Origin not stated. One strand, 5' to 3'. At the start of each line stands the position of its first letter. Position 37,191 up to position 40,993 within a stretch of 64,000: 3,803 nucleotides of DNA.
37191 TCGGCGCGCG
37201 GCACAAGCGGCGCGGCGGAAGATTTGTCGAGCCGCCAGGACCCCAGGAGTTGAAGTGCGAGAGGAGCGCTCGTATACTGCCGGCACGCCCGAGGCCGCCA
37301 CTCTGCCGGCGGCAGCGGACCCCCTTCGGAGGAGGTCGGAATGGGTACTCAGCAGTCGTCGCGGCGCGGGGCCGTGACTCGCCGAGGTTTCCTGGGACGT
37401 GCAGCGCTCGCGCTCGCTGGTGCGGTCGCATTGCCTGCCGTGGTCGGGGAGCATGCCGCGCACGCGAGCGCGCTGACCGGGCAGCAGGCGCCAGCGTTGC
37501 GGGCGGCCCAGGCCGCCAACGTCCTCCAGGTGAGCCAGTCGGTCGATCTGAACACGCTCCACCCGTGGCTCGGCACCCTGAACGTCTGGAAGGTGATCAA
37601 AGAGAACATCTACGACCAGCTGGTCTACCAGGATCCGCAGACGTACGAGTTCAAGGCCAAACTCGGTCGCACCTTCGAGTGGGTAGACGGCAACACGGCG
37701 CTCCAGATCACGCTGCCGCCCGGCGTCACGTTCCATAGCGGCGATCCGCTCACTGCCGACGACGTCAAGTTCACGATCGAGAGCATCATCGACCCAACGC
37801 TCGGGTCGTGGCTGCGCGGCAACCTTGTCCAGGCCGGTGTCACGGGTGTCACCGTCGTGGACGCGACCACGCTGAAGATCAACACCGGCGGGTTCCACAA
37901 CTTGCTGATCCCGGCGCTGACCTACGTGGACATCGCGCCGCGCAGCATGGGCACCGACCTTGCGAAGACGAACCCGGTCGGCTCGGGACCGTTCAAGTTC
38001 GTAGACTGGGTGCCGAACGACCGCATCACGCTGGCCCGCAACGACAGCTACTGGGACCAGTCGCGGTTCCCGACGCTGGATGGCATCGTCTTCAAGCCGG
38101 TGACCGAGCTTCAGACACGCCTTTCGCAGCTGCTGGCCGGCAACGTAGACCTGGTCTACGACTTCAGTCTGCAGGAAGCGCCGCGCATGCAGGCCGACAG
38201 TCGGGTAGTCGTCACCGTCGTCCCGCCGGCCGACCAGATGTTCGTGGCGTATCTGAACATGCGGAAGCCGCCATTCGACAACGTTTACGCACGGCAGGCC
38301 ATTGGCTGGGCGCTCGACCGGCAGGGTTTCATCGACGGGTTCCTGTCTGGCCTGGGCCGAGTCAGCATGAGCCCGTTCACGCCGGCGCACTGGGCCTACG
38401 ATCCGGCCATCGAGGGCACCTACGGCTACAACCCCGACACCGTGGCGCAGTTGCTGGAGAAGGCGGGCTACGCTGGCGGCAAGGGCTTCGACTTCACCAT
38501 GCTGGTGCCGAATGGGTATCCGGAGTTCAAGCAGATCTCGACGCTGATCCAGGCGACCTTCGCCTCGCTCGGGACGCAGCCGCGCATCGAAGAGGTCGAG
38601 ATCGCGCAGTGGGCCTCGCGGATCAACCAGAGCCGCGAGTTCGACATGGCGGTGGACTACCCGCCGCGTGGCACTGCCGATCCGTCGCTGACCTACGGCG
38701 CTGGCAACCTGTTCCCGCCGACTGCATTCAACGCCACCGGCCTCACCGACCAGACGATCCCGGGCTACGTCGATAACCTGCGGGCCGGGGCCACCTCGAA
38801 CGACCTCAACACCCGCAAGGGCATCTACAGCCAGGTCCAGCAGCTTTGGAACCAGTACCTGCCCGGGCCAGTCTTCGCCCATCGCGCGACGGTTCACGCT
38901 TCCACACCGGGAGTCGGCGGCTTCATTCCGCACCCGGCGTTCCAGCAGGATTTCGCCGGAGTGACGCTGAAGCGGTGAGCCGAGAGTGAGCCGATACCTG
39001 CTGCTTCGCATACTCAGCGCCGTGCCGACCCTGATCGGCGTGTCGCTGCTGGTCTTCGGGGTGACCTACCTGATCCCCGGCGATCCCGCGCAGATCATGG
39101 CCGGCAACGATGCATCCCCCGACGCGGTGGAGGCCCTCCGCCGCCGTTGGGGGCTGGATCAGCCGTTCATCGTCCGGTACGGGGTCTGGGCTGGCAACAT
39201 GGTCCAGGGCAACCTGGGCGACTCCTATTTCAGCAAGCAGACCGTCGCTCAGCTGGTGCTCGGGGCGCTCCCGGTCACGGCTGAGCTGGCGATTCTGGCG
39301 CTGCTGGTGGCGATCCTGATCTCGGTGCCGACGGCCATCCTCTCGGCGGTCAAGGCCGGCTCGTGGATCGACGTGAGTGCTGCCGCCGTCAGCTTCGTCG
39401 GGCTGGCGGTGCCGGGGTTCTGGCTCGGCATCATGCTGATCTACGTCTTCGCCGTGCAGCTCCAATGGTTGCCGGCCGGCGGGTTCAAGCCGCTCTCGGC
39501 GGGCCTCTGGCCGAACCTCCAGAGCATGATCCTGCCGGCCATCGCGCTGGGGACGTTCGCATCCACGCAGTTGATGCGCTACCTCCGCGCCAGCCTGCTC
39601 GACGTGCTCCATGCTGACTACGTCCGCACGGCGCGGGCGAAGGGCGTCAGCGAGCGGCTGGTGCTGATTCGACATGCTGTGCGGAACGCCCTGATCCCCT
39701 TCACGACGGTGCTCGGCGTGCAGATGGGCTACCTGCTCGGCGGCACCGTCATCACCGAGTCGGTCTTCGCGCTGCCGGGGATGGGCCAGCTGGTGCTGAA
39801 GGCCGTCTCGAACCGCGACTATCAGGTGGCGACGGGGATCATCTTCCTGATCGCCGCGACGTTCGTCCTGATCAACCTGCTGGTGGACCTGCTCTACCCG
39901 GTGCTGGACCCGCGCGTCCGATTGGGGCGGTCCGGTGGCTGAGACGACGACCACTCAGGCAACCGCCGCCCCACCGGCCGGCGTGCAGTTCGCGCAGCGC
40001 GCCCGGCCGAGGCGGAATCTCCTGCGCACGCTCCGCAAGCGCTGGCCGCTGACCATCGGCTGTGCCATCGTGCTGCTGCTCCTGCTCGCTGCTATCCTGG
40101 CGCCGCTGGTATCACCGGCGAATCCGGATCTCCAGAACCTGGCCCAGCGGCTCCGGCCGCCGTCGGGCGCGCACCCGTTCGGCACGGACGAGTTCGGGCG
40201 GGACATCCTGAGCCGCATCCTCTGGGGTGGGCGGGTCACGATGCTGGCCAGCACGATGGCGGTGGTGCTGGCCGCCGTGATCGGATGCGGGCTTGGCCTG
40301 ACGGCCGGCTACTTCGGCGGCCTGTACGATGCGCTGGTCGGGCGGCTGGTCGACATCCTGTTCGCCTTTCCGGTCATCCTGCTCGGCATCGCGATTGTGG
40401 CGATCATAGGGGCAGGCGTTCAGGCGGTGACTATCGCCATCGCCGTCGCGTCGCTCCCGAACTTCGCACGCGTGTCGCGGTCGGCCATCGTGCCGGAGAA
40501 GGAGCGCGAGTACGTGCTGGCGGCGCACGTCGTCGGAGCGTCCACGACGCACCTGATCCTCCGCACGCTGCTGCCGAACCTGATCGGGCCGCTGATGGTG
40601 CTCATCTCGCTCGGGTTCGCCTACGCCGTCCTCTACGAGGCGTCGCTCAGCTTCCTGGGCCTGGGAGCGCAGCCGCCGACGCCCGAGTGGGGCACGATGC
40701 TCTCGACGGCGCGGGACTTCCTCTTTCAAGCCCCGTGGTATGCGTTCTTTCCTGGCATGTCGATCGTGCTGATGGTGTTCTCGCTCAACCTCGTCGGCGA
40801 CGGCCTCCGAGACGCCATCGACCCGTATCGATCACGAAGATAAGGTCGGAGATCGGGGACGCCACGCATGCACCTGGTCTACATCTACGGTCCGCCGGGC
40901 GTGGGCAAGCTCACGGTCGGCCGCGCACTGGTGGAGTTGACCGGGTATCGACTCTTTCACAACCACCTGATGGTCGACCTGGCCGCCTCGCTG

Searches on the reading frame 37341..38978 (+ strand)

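Call 48: search_protein_families(library=pfam, proteins=[window:37341-38978:+], max_evalue=0.00001)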
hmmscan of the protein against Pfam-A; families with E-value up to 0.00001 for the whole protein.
window:37341-38978:+ (545 aa): 1 family
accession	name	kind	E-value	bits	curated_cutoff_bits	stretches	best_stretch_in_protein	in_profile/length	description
PF00496.27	SBP_bac_5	-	1e-72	245.8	32.4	1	111-448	9-353/368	Bacterial extracellular solute-binding proteins, family 5 Middle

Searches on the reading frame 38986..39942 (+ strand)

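Call 48: search_protein_families(library=pfam, proteins=[window:38986-39942:+], max_evalue=0.00001)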
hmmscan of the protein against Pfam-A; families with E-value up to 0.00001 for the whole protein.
window:38986-39942:+ (318 aa): 2 families
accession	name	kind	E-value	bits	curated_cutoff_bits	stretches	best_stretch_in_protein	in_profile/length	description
PF00528.27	BPD_transp_1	-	9.6e-40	136.7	26.4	1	114-312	2-183/184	Binding-protein-dependent transport system inner membrane component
PF19300.4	BPD_transp_1_N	-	1.2e-14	54.9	23.8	1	1-102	1-114/114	Binding-prot-dependent transport system membrane comp, N-term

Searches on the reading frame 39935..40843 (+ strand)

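Call 48: search_protein_families(library=pfam, proteins=[window:39935-40843:+], max_evalue=0.00001)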
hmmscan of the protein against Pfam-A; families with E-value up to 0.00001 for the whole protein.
window:39935-40843:+ (302 aa): 2 families
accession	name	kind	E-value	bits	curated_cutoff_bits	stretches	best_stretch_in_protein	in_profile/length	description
PF00528.27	BPD_transp_1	-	2.6e-27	96.2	26.4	1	118-297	2-180/184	Binding-protein-dependent transport system inner membrane component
PF12911.12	OppC_N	-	8.4e-08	32.4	23.9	1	28-76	5-53/53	N-terminal TM domain of oligopeptide transport permease C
